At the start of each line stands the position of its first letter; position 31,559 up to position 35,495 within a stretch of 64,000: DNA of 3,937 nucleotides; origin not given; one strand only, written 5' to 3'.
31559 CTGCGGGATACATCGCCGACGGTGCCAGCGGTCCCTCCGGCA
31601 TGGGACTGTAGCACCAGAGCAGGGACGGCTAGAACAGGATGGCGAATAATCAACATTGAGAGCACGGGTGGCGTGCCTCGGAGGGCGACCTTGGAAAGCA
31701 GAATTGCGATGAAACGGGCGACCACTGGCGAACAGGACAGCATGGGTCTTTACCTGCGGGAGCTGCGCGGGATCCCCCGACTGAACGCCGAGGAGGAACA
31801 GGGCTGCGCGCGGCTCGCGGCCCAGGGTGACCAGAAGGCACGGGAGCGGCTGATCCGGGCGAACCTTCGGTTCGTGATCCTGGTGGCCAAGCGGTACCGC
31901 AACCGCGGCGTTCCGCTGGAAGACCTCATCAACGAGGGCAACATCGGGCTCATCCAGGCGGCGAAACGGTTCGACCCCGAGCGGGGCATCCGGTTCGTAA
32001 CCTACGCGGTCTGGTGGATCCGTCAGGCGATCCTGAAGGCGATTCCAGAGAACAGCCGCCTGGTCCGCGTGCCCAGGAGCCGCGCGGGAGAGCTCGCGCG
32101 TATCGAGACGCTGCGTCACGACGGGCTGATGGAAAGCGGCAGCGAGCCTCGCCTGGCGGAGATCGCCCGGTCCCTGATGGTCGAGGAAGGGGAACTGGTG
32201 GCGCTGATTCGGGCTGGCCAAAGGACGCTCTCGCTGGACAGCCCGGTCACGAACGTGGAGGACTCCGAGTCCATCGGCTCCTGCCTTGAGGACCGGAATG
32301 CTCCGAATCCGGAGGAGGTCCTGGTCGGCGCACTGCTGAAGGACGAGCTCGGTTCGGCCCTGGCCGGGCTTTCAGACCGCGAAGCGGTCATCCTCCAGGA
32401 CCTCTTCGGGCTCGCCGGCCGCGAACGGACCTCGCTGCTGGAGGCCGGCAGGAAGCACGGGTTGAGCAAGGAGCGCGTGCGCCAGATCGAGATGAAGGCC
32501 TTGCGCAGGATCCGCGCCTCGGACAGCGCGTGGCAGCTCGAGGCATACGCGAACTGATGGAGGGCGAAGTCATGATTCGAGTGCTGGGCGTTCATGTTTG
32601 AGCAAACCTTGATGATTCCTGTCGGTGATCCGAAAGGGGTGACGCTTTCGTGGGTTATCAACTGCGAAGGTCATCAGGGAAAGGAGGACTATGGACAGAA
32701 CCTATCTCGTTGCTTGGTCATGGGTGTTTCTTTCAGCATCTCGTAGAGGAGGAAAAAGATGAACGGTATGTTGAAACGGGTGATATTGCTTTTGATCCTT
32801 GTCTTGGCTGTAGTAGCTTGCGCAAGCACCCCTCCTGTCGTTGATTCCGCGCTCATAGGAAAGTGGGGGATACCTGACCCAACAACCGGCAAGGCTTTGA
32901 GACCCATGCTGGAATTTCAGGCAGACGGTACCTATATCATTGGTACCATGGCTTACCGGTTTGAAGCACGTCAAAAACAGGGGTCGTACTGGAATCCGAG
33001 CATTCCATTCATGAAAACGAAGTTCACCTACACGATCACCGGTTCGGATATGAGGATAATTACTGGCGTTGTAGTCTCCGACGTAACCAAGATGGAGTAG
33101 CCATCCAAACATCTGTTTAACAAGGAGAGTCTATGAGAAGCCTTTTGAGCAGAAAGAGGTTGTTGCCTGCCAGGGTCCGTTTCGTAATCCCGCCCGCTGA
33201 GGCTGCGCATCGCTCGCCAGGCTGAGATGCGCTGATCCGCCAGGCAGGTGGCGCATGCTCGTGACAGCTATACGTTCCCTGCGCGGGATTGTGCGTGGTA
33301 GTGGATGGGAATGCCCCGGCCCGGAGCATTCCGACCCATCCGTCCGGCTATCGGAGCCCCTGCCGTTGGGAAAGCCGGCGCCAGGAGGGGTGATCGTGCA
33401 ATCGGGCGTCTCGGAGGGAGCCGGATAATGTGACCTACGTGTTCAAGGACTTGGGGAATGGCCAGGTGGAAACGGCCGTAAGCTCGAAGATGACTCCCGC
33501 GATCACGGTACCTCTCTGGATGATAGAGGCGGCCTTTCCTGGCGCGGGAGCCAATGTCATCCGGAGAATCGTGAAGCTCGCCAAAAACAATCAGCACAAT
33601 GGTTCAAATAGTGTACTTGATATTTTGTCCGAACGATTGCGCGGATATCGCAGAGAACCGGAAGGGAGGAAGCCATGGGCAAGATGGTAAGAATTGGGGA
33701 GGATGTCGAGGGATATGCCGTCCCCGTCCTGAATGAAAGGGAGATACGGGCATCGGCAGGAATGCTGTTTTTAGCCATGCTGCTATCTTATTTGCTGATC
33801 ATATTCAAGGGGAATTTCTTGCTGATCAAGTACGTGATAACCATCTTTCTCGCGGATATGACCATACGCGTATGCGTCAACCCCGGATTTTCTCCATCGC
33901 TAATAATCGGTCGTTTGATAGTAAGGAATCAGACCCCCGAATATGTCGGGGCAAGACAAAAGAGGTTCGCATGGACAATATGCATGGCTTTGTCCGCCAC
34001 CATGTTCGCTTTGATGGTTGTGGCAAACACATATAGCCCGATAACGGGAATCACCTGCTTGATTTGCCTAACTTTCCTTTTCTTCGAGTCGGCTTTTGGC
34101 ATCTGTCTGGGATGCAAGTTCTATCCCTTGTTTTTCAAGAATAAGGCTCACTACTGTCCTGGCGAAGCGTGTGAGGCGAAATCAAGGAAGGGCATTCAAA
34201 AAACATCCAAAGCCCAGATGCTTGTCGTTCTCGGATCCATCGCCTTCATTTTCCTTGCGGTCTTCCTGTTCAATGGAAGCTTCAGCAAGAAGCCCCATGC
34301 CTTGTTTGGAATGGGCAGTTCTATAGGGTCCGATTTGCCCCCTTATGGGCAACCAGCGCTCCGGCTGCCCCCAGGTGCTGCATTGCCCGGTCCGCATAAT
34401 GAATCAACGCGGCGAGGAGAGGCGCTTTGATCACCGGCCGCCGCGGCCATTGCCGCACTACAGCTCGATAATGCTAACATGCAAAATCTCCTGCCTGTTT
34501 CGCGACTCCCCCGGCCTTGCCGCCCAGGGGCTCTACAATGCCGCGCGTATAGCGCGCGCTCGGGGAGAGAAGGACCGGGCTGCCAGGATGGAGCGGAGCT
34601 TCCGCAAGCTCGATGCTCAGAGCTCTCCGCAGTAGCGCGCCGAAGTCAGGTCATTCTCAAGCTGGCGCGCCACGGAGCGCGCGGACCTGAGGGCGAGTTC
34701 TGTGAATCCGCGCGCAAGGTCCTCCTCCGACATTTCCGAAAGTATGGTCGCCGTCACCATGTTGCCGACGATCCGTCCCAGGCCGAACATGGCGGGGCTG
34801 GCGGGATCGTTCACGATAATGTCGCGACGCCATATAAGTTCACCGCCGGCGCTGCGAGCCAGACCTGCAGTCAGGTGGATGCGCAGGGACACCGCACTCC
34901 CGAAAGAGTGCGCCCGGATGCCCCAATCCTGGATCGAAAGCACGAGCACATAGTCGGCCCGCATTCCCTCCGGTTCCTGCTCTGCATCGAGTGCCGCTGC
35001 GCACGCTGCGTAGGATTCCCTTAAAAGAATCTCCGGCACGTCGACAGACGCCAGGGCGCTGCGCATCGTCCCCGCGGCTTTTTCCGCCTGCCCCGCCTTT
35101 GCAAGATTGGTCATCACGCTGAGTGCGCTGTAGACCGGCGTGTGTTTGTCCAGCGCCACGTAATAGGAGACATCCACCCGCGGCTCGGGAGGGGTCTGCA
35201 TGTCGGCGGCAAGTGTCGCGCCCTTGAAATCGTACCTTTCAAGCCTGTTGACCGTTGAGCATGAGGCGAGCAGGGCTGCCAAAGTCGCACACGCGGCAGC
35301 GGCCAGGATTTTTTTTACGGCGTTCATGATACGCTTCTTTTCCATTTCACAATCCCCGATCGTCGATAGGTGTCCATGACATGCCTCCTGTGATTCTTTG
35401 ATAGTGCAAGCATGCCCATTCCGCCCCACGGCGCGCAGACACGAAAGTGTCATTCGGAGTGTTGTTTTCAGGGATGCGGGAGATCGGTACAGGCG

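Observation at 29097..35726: Roughly 6.5-kb mosaic region bounded by inverted copies of a LuxR-gene 3' end plus leader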

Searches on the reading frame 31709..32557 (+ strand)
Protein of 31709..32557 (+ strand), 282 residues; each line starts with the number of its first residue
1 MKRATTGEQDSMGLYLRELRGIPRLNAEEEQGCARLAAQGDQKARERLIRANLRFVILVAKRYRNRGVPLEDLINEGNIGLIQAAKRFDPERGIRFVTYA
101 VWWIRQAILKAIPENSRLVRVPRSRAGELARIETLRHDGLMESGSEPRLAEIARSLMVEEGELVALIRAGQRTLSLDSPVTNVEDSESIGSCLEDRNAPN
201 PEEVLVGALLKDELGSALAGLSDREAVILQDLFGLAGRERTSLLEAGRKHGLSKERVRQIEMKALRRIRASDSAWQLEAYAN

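Call 7: search_protein_families(library=pfam, max_evalue=0.01, proteins=[window:31712-32557:+])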
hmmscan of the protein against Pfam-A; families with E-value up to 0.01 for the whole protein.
window:31712-32557:+ (281 aa): 4 families
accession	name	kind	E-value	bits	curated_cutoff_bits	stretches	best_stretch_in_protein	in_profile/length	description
PF04542.20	Sigma70_r2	-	8.2e-21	74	24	1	47-115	1-69/71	Sigma-70 region 2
PF04545.22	Sigma70_r4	-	2.4e-10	40.2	24.1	1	216-269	1-50/50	Sigma-70, region 4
PF04539.22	Sigma70_r3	-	1.2e-07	32.2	25.3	1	139-202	14-76/78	Sigma-70 region 3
PF00140.25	Sigma70_r1_2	-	6.7e-07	29.6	22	1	9-41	1-33/34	Sigma-70 factor, region 1.2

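Call 50: search_protein_families(library=ncbifam, max_evalue=0.001, proteins=[window:31709-32557:+])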
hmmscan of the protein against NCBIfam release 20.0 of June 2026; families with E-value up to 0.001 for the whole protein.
window:31709-32557:+ (282 aa): 50 families (the best 25 are shown)
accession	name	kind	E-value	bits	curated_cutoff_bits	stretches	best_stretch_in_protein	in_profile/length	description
TIGR02394.1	rpoS_proteo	equivalog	7.4e-68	229.1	378.7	1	4-270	7-272/285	RNA polymerase sigma factor RpoS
NF004207.0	PRK05657.1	equivalog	3.8e-64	217.1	394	1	5-270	51-315/329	RNA polymerase sigma factor RpoS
TIGR02997.1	Sig70-cyanoRpoD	subfamily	1.5e-63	214.8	384.5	1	39-269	70-298/298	RNA polymerase sigma factor, RpoD/SigA family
NF006666.0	PRK09210.1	equivalog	1.1e-62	212.5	572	1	9-280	98-368/370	RNA polymerase sigma factor RpoD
NF004208.0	PRK05658.1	equivalog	1.6e-60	205.8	555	1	41-280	390-628/631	RNA polymerase sigma factor RpoD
TIGR02393.1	RpoD_Cterm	equivalog_domain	1.1e-59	201.9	354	1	44-281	1-237/238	RNA polymerase sigma factor RpoD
NF005920.0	PRK07921.1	subfamily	2.4e-58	197.7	464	1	13-281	60-327/328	RNA polymerase sigma factor SigB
NF041931.2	MzaA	equivalog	6.4e-58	197.2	800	1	27-281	459-714/726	MZA anti-phage system associated sigma-70 family RNA polymerase sigma factor MzaA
NF005643.0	PRK07406.1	equivalog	2.3e-55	188.2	500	1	41-279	158-394/397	RNA polymerase sigma factor RpoD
NF005785.0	PRK07598.1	equivalog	7.1e-53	179.9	554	1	35-270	168-400/415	RNA polymerase sigma factor SigC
NF004561.0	PRK05901.1-3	equivalog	1.2e-51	176.4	582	1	25-271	282-526/537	RNA polymerase sigma factor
NF004562.0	PRK05901.1-4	equivalog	8.5e-51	173.1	779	1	41-280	314-552/571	RNA polymerase sigma factor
NF005143.0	PRK06596.1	subfamily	2.1e-48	165.3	241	1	5-270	9-279/285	RNA polymerase factor sigma-32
TIGR02392.1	rpoH_proteo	equivalog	4e-48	164.4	323.1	1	11-270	2-266/270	RNA polymerase sigma factor RpoH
NF004560.0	PRK05901.1-1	equivalog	1.4e-47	163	711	1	27-271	263-505/516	RNA polymerase sigma factor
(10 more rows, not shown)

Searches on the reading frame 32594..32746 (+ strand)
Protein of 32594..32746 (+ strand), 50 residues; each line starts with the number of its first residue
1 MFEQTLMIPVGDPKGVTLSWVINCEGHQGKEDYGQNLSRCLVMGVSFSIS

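Call 36: search_protein_families(library=pfam, max_evalue=1, proteins=[window:32594-32746:+])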
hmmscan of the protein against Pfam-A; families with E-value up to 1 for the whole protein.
window:32594-32746:+ (50 aa): 1 family
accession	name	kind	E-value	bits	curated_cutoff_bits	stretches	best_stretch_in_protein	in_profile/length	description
PF19329.4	KCTD11_21_C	-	0.054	13.8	27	1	12-44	74-106/154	BTB/POZ domain-containing protein KCTD11/21 C-terminus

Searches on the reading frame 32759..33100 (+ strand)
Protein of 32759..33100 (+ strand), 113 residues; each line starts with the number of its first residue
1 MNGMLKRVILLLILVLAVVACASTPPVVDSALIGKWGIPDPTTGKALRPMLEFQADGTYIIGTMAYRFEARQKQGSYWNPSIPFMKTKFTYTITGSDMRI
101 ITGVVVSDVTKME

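Call 7: search_protein_families(library=pfam, max_evalue=0.01, proteins=[window:32759-33100:+])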
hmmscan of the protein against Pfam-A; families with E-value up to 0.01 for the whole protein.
window:32759-33100:+ (113 aa): 0 families

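Call 36: search_protein_families(library=pfam, max_evalue=1, proteins=[window:32759-33100:+])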
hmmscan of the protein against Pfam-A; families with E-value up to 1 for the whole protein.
window:32759-33100:+ (113 aa): 1 family
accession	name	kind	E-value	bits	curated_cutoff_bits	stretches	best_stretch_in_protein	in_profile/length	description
PF20101.4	DUF6491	-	0.24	11.8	27.5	1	4-29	1-26/138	Family of unknown function (DUF6491)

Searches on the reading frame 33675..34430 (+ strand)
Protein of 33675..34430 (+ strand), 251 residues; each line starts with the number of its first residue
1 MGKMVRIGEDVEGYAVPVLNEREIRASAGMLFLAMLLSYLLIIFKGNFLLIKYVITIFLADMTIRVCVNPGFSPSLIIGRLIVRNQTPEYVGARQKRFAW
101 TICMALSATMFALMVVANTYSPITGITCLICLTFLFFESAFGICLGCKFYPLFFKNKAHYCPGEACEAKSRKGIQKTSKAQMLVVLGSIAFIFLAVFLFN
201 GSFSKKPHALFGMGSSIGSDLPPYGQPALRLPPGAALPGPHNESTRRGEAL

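Call 7: search_protein_families(library=pfam, max_evalue=0.01, proteins=[window:33675-34430:+])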
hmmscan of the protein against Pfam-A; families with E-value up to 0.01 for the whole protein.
window:33675-34430:+ (251 aa): 1 family
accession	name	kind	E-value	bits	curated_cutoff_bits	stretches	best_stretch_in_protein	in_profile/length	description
PF14340.12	DUF4395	-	1.7e-24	87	24.5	1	20-153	2-128/130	Domain of unknown function (DUF4395)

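Call 50: search_protein_families(library=ncbifam, max_evalue=0.001, proteins=[window:33675-34430:+])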
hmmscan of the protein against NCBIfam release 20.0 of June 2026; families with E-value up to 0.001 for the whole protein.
window:33675-34430:+ (251 aa): 0 families

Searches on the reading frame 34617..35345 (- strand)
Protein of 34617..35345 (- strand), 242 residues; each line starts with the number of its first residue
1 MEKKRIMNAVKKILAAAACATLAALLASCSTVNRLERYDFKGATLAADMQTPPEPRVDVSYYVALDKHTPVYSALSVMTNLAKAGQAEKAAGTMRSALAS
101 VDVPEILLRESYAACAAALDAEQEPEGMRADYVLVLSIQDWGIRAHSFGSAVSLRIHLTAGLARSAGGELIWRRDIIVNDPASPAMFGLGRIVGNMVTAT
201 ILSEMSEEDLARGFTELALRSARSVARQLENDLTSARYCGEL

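Call 7: search_protein_families(library=pfam, max_evalue=0.01, proteins=[window:34617-35345:-])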
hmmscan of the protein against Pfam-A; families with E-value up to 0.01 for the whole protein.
window:34617-35345:- (242 aa): 0 families

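Call 36: search_protein_families(library=pfam, max_evalue=1, proteins=[window:34617-35345:-])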
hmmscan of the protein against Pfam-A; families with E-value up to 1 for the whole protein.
window:34617-35345:- (242 aa): 0 families

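Call 39: find_homologous_proteins(query=window:34617-35345:-, max_evalue=0.00001)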
Query window:34617-35345:- (242 aa): 92 proteins with E <= 0.00001 among 4823 candidates.
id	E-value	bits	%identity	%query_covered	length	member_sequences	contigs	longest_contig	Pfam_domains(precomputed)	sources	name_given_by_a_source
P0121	5.9e-149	512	100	100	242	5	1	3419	-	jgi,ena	-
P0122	1.7e-125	435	90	89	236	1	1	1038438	-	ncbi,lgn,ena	-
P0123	1.5e-119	415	81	100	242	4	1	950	-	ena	-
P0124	3.0e-119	414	90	89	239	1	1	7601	-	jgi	jgi:hypothetical protein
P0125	4.0e-115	401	81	98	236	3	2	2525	-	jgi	jgi:ABC-type uncharacterized transport system auxiliary subunit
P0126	6.8e-115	400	81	100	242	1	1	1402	-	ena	-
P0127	1.2e-113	396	82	97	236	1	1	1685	-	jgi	jgi:hypothetical protein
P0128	3.1e-112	392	80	98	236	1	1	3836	-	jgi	jgi:ABC-type uncharacterized transport system auxiliary subunit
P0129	4.1e-88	313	64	95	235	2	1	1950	-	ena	-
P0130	8.4e-88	312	78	80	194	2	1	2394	-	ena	-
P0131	2.7e-83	297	65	90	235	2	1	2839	-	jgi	jgi:ABC-type uncharacterized transport system auxiliary subunit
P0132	2.2e-82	294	61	96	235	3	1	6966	-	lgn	-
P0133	3.1e-79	284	63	96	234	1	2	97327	-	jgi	jgi:hypothetical protein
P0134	6.4e-79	283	57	98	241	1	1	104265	-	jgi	jgi:ABC-type uncharacterized transport system auxiliary subunit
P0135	5.3e-78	280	61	96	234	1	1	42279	-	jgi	jgi:hypothetical protein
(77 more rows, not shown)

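Call 40: find_encoding_contigs(protein=P0124, flank=8000, max_places=3)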
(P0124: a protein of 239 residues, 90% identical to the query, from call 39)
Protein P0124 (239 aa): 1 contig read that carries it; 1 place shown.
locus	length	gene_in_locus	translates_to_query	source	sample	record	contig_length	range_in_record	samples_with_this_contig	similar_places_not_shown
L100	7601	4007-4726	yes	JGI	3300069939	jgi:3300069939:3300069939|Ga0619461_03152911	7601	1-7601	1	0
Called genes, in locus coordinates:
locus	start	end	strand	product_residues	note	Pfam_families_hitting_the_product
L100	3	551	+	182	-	?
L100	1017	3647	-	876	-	PF25873:WHD_MalT, PF13424:TPR_12 (faint), PF17874:TPR_MalT, PF07719:TPR_2 (faint), PF00196:GerE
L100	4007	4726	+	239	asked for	-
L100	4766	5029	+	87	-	-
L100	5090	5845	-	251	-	PF14340:DUF4395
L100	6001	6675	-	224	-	-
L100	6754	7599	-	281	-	?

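Call 41: find_encoding_contigs(protein=P0128, flank=8000, max_places=3)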
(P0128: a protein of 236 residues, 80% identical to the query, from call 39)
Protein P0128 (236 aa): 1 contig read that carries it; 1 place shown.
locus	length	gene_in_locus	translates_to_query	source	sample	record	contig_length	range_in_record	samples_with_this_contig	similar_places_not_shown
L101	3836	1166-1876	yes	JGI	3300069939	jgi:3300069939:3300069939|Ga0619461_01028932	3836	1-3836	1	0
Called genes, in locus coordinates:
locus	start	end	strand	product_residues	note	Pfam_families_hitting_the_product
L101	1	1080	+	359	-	?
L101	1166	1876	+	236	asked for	-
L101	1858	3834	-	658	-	?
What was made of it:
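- Tried and rejected: Second lipoprotein contig (call 41, L101).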

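Call 42: find_encoding_contigs(protein=P0133, flank=8000, max_places=3)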
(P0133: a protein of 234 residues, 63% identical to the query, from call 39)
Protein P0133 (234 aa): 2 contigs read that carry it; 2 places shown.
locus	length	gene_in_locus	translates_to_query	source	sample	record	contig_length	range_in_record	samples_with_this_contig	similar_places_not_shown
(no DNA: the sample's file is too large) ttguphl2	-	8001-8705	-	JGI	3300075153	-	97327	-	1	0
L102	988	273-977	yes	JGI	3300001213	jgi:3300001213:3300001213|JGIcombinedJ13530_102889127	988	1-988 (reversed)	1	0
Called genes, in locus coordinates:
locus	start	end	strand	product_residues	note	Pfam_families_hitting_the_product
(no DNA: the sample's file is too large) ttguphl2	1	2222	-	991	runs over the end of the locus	PF00675:Peptidase_M16 (weak), PF05193:Peptidase_M16_C, PF08367:M16C_assoc, PF05193:Peptidase_M16_C (weak), PF22516:PreP_C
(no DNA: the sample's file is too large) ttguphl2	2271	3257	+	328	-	PF00152:tRNA-synt_2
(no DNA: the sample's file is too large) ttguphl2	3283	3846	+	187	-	PF08207:EFP_N, PF01132:EFP, PF09285:Elong-fact-P_C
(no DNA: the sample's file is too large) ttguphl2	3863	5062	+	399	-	PF07690:MFS_1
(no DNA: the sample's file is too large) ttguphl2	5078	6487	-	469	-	PF00682:HMGL-like, PF08502:LeuA_dimer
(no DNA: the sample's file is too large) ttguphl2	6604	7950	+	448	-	PF09587:PGA_cap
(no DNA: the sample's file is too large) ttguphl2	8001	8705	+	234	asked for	-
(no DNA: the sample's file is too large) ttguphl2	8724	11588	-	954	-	PF07719:TPR_2 (faint), PF12895:ANAPC3 (faint), PF12968:DUF3856 (faint), PF13174:TPR_6 (faint), PF09976:TPR_21, PF13432:TPR_16, PF14559:TPR_19 (weak), PF13432:TPR_16 (weak), +7 more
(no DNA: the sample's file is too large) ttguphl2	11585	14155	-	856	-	PF02861:Clp_N, PF00004:AAA, PF13191:AAA_16 (weak), PF17871:AAA_lid_9, PF00004:AAA, PF07724:AAA_2, PF07728:AAA_5, PF10431:ClpB_D2-small, +10 more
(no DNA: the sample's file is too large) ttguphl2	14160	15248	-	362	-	PF00217:ATP-gua_Ptrans, PF27454:McsB_C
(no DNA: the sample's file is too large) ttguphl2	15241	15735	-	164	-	PF02151:UVR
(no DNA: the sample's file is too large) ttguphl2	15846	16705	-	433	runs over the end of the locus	PF02687:FtsX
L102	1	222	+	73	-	PF09587:PGA_cap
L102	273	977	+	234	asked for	-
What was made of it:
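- Lipoprotein homologues at 57-63% identity lie between housekeeping genes with no LuxR nearby (call 42).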

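Call 50: search_protein_families(library=ncbifam, max_evalue=0.001, proteins=[window:34617-35345:-])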
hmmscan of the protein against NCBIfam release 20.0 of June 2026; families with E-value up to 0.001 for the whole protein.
window:34617-35345:- (242 aa): 0 families
